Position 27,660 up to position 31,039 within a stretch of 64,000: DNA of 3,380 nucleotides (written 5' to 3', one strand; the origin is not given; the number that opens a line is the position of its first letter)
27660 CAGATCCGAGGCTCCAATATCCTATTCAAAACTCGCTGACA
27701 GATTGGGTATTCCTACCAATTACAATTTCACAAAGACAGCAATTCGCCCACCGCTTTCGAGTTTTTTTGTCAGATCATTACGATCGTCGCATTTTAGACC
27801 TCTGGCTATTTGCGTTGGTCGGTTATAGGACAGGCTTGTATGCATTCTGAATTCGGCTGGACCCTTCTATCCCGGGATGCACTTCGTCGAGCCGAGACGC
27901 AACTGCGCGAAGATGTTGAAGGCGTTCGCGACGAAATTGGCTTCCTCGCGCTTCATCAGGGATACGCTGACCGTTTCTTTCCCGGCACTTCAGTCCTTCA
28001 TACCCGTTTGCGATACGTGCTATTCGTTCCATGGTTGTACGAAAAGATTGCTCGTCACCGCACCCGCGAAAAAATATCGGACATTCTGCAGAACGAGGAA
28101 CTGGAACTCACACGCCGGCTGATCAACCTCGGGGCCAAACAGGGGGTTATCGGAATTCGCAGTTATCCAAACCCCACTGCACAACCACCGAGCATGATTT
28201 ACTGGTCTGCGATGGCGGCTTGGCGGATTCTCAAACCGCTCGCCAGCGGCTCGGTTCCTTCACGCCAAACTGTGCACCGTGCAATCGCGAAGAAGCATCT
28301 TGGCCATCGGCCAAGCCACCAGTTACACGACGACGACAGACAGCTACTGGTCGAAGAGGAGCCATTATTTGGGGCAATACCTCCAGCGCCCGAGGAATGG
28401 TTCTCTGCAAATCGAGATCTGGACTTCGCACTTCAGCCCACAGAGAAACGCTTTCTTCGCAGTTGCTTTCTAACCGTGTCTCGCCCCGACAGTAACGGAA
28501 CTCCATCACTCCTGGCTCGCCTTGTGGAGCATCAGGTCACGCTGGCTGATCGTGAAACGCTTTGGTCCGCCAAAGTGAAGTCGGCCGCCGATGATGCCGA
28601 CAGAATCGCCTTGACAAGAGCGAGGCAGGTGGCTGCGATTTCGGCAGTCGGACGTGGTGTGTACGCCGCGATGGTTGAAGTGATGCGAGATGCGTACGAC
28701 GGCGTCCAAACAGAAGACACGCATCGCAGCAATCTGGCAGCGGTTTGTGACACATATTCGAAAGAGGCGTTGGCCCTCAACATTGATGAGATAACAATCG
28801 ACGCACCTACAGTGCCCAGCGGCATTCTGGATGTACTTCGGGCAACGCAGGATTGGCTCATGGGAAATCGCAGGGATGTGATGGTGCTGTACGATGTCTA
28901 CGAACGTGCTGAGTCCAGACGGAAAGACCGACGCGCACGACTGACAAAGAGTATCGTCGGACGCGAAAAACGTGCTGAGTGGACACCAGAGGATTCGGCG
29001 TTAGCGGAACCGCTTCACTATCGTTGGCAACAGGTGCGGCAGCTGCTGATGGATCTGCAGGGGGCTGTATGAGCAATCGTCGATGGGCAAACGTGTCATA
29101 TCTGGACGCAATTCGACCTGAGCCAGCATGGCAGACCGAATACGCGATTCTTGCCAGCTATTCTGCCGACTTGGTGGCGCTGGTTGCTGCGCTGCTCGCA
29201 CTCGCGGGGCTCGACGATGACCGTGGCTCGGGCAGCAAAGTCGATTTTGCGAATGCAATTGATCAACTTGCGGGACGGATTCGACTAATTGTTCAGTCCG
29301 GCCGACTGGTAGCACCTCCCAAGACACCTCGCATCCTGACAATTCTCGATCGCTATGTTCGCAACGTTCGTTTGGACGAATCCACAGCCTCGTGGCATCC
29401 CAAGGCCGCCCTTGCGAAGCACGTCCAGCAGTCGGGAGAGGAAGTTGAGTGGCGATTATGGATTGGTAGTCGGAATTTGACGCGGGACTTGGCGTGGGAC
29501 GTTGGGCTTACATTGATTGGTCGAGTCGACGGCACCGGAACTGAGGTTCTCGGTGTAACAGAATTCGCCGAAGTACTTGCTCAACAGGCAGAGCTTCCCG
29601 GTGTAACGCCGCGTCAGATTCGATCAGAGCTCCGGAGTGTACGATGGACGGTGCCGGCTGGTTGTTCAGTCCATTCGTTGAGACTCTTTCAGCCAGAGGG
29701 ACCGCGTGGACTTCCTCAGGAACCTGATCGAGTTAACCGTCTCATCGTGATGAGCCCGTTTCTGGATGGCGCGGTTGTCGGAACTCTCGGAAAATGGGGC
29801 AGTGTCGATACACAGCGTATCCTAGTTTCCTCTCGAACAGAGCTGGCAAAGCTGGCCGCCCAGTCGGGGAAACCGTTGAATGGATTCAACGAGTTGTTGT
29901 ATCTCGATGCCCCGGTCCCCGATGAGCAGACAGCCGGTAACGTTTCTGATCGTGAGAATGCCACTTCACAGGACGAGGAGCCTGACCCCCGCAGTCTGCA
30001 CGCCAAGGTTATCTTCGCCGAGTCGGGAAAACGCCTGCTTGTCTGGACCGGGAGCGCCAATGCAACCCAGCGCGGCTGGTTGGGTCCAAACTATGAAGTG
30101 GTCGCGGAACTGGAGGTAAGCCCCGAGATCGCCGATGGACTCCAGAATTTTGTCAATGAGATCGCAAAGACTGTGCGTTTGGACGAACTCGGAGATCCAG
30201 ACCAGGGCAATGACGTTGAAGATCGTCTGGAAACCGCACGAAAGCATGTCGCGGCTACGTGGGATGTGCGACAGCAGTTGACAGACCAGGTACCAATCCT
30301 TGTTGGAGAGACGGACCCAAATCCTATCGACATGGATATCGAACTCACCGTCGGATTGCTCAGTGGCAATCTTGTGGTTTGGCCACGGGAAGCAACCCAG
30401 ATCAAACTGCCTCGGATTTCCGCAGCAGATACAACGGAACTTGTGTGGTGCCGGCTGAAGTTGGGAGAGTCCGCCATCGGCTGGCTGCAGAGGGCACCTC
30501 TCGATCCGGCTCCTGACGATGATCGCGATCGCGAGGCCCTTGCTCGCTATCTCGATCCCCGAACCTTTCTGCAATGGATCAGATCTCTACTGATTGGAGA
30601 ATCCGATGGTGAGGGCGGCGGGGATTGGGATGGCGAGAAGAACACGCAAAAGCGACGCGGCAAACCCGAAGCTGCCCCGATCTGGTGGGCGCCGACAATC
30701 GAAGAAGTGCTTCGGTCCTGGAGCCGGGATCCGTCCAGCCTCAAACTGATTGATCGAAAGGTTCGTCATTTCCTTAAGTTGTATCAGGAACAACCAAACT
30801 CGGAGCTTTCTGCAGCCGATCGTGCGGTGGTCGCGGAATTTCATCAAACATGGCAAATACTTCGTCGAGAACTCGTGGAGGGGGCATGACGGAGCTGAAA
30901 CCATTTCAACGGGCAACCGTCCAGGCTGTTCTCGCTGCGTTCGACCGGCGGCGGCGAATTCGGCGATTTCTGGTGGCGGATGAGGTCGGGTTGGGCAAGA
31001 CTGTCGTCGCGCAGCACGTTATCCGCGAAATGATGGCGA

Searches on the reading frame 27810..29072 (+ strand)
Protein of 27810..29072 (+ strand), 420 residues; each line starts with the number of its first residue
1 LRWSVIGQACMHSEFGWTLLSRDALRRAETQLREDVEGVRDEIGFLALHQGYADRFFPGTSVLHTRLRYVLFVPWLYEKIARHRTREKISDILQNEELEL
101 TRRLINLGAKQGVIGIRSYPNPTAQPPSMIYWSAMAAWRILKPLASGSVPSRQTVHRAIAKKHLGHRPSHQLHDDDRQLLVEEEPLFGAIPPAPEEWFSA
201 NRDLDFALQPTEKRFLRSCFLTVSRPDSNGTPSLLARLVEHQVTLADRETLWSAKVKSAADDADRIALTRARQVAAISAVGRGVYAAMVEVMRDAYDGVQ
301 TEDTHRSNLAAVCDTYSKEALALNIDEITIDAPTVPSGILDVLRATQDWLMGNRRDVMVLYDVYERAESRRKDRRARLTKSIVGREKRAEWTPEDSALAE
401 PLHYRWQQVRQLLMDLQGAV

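Call 48: search_protein_families(library=pfam, proteins=[window:27810-29072:+], max_evalue=0.001)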
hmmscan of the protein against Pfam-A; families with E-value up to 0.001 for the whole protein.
window:27810-29072:+ (420 aa): 1 family
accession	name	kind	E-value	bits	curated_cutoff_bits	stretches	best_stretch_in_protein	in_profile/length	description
PF19888.4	DUF6361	-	6.4e-16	58.8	25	1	17-277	6-236/388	Family of unknown function (DUF6361)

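Call 50: search_protein_families(library=padloc, proteins=[window:27810-29072:+], max_evalue=0.00001)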
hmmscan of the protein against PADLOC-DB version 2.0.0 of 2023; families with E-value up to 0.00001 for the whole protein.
window:27810-29072:+ (420 aa): 1 family
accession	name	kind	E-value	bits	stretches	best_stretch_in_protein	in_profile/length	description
PDLC03828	ZacA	-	8.8e-86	287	1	11-419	1-393/396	-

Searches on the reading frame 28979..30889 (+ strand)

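Call 48: search_protein_families(library=pfam, proteins=[window:28979-30889:+], max_evalue=0.001)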
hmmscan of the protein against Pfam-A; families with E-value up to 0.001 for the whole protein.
window:28979-30889:+ (636 aa): 1 family
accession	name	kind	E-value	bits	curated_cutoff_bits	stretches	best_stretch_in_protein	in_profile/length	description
PF13091.12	PLDc_2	-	1.6e-06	28.4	27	1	288-390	48-126/132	PLD-like domain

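Call 50: search_protein_families(library=padloc, proteins=[window:28979-30889:+], max_evalue=0.00001)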
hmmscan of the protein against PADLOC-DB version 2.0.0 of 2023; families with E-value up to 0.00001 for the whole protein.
window:28979-30889:+ (636 aa): 1 family
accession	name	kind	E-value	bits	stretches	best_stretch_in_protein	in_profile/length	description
PDLC03829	ZacB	-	6.8e-121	402.9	1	31-632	1-581/586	-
